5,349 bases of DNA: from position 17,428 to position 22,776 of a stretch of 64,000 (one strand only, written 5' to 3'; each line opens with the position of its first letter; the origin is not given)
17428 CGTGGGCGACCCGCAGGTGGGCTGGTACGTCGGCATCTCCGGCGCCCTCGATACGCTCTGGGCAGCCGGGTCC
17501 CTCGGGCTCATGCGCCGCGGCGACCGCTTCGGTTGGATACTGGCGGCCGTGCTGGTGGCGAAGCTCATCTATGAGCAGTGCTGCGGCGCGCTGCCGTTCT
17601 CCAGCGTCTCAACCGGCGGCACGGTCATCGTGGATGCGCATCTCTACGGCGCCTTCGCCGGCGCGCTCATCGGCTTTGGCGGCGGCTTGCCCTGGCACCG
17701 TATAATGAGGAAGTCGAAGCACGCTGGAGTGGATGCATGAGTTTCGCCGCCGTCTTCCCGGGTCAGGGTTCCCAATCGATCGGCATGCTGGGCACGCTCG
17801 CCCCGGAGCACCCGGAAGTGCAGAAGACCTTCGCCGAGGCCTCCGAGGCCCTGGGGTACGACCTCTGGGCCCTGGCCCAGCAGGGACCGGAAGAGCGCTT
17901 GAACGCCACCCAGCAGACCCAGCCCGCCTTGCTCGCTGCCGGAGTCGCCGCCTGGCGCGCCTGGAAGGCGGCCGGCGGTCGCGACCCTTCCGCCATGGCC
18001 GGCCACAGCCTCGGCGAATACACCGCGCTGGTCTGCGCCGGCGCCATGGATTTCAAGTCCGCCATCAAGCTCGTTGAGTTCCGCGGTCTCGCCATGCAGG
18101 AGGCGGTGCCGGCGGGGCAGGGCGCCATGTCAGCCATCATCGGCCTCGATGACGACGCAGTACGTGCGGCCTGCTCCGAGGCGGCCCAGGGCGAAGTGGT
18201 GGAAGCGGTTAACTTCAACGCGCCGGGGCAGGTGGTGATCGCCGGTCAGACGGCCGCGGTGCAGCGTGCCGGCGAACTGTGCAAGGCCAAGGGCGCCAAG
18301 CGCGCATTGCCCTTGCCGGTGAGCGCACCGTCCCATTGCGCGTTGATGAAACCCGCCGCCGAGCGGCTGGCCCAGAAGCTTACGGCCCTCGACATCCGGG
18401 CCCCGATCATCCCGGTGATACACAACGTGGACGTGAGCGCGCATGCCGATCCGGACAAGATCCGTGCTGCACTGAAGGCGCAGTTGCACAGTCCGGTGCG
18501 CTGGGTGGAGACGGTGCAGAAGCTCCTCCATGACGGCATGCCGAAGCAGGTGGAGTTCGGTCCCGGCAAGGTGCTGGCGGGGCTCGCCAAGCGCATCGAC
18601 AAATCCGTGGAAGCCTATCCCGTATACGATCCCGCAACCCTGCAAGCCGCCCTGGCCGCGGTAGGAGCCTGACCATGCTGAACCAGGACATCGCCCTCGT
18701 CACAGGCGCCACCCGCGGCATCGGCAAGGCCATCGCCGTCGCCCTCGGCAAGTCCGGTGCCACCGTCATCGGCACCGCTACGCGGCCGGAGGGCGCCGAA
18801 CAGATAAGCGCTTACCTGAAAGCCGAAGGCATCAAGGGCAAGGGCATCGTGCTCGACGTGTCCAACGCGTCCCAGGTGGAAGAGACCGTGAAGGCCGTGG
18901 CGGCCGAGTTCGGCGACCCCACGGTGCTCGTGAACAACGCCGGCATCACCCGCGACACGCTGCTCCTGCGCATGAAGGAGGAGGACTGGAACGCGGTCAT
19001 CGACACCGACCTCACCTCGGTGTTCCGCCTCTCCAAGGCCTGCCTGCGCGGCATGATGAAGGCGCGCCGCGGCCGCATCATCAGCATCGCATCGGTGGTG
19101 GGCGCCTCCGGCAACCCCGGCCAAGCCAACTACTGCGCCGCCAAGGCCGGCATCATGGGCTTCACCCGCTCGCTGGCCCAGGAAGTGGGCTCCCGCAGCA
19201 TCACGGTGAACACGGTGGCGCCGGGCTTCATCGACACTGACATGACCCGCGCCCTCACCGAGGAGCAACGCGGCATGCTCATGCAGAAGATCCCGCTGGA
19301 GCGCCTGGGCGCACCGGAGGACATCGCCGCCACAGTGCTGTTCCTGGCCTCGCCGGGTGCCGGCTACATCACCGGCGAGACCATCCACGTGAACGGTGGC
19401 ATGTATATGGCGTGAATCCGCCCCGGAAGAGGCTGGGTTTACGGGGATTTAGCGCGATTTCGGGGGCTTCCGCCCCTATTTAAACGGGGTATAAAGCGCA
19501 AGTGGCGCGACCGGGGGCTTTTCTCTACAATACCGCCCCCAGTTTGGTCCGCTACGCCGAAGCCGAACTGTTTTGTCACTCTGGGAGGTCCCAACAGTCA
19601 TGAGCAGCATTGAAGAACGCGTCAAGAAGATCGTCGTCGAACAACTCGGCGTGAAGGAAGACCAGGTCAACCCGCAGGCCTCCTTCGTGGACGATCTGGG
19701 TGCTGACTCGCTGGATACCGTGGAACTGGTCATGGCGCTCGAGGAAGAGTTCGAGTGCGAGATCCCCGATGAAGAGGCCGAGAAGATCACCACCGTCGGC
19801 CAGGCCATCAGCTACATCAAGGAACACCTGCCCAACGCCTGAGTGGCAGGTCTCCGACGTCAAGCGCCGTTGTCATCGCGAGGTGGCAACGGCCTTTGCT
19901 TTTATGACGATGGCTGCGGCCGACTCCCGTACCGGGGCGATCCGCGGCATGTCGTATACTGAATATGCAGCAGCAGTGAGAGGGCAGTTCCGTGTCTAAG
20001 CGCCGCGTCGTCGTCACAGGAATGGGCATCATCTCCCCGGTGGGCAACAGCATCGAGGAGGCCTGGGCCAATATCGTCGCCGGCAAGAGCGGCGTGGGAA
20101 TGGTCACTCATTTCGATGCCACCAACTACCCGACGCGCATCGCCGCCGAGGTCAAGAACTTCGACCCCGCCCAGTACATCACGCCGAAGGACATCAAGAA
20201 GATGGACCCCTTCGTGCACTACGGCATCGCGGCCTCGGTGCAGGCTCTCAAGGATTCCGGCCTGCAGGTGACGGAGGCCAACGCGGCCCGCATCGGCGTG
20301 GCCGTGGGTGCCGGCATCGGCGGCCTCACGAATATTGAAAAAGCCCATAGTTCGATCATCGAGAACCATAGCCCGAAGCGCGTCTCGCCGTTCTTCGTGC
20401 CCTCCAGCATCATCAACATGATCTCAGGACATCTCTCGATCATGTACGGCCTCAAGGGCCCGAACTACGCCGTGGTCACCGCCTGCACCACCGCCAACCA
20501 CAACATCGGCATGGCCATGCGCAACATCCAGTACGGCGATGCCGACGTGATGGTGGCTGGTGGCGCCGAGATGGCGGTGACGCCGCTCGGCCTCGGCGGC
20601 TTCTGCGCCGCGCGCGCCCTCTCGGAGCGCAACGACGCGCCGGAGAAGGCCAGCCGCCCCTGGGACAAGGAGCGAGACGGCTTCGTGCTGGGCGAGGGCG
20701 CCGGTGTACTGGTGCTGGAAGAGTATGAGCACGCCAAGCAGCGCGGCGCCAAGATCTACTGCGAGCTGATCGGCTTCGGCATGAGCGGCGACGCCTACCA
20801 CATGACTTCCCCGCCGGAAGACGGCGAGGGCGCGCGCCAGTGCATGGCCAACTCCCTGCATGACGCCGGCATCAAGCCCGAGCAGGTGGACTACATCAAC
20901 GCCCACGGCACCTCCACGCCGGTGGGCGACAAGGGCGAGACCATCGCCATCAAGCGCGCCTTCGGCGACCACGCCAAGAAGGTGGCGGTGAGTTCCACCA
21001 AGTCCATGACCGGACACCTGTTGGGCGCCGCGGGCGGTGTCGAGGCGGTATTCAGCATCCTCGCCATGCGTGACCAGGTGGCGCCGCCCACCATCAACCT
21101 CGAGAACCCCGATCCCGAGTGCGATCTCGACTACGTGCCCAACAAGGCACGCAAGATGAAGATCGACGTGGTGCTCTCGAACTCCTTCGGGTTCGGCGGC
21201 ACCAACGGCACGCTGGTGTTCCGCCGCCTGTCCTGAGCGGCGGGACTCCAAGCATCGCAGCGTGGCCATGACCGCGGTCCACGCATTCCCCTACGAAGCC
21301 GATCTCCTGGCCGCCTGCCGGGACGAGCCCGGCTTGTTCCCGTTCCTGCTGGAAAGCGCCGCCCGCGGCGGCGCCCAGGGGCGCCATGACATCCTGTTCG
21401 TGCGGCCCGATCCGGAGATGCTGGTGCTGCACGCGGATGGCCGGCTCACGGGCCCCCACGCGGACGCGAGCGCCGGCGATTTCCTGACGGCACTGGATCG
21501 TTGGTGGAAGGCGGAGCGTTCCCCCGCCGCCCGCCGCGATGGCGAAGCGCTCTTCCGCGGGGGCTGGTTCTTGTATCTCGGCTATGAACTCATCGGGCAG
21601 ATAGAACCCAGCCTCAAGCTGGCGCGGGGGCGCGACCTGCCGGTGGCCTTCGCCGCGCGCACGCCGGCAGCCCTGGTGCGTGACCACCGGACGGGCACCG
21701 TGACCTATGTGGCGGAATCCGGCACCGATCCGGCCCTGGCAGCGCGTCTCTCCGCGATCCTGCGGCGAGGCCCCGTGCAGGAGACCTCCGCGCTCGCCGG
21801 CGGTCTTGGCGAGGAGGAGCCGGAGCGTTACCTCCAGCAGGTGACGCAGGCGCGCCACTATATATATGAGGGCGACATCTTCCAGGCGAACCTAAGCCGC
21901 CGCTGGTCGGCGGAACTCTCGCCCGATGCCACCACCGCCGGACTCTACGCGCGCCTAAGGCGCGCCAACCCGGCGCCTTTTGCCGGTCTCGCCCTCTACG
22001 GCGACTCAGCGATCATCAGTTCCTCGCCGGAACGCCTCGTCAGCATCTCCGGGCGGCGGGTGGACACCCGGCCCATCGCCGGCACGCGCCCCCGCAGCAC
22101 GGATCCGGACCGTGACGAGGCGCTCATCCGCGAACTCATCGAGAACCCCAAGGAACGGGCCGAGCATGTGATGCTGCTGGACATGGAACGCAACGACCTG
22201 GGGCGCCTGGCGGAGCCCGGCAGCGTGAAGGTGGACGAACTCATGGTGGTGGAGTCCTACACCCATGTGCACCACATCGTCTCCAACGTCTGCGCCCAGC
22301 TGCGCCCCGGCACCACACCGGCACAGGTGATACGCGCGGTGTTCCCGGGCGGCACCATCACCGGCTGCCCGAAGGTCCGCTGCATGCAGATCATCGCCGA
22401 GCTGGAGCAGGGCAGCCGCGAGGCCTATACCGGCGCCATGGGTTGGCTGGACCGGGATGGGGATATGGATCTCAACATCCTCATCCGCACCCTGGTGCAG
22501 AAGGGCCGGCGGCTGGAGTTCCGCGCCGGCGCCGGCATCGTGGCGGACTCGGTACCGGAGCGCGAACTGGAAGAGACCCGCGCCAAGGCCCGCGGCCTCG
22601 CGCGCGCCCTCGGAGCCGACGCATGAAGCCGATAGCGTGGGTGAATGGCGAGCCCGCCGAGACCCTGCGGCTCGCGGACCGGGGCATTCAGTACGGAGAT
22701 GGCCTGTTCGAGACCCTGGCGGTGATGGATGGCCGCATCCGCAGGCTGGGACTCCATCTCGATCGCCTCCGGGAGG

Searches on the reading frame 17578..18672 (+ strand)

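Call 51: search_protein_families(library=pfam, proteins=[window:17578-18672:+], max_evalue=0.00001)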
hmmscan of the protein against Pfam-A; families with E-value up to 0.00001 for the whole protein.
window:17578-18672:+ (364 aa): 1 family
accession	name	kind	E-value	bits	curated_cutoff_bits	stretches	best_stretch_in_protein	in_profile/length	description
PF00698.26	Acyl_transf_1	-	4.1e-35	122.2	32.7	1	59-333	3-271/319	Acyl transferase domain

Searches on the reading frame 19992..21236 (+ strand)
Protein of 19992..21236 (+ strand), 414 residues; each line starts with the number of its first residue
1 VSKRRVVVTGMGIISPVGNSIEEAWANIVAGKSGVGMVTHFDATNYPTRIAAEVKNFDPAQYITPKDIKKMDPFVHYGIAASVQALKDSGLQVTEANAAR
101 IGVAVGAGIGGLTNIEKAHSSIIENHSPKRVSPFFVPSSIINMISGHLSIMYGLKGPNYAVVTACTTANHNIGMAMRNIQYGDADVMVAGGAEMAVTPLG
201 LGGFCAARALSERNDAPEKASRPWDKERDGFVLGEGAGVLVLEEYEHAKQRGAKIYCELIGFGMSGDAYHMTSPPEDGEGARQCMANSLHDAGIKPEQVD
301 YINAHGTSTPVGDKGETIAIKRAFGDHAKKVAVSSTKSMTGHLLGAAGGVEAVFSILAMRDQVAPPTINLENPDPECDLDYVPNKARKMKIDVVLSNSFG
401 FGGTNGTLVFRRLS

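Call 51: search_protein_families(library=pfam, proteins=[window:19992-21236:+], max_evalue=0.00001)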
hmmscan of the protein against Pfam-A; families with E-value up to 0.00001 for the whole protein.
window:19992-21236:+ (414 aa): 2 families
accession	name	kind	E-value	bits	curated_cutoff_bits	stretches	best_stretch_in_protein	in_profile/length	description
PF00109.32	ketoacyl-synt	-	2.1e-65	221.3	20.8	1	4-248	2-252/252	Beta-ketoacyl synthase, N-terminal domain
PF02801.28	Ketoacyl-synt_C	-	2e-41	141.1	20.8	1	256-371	1-119/119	Beta-ketoacyl synthase, C-terminal domain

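Call 69: list_cluster_members(proteins=[window:19992-21236:+, window:58145-60106:-, window:45193-48276:+, window:29486-31621:-, window:61666-63102:-, window:21262-22626:+])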
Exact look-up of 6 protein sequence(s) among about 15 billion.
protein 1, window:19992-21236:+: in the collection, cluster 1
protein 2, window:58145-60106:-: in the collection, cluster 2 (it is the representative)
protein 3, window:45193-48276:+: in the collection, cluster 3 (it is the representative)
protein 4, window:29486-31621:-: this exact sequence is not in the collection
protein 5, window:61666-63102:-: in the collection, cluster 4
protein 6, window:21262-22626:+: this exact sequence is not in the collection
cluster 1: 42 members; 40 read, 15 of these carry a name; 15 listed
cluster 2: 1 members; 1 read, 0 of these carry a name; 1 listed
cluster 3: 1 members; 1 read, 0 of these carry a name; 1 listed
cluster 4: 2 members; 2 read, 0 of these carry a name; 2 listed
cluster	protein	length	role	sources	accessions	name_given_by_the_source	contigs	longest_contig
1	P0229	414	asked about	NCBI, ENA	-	-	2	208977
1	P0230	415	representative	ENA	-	-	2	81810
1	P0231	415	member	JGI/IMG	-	3-oxoacyl-[acyl-carrier-protein] synthase II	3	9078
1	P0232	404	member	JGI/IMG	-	3-oxoacyl-[acyl-carrier-protein] synthase II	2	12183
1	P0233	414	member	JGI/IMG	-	3-oxoacyl-[acyl-carrier-protein] synthase II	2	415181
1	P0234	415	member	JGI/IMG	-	3-oxoacyl-[acyl-carrier-protein] synthase II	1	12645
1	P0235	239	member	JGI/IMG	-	3-oxoacyl-[acyl-carrier-protein] synthase II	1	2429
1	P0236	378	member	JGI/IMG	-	3-oxoacyl-[acyl-carrier-protein] synthase II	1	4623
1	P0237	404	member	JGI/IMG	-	3-oxoacyl-[acyl-carrier-protein] synthase II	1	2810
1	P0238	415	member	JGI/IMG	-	3-oxoacyl-[acyl-carrier-protein] synthase II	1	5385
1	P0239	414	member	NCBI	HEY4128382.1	MAG TPA: beta-ketoacyl-ACP synthase II [Gammaproteobacteria bacterium]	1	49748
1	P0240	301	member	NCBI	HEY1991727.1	MAG TPA: beta-ketoacyl-ACP synthase II, partial [Gammaproteobacteria bacterium]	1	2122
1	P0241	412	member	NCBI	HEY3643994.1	MAG TPA: beta-ketoacyl-ACP synthase II, partial [Gammaproteobacteria bacterium]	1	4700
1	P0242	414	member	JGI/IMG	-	3-oxoacyl-[acyl-carrier-protein] synthase II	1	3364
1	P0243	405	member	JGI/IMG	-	3-oxoacyl-[acyl-carrier-protein] synthase II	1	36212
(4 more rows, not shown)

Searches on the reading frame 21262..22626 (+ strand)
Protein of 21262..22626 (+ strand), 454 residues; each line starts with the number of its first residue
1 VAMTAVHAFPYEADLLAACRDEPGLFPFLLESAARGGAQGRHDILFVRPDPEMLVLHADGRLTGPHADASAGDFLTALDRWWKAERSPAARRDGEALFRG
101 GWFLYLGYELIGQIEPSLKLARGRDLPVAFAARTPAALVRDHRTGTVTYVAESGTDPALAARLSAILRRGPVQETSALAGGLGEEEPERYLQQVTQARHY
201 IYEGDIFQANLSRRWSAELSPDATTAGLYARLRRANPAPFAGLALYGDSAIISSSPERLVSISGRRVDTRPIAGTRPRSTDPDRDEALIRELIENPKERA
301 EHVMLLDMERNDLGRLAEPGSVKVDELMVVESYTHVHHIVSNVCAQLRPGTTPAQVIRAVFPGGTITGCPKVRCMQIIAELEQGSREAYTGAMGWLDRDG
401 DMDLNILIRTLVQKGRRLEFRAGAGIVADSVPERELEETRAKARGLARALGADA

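Call 51: search_protein_families(library=pfam, proteins=[window:21262-22626:+], max_evalue=0.00001)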
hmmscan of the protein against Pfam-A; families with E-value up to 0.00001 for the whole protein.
window:21262-22626:+ (454 aa): 2 families
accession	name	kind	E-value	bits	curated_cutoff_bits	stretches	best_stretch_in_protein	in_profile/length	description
PF00425.24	Chorismate_bind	-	1.3e-91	307.2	27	1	187-442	2-257/257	chorismate binding enzyme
PF04715.19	Anth_synt_I_N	-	3.2e-08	34.4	23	1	15-148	8-139/140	Anthranilate synthase component I, N terminal region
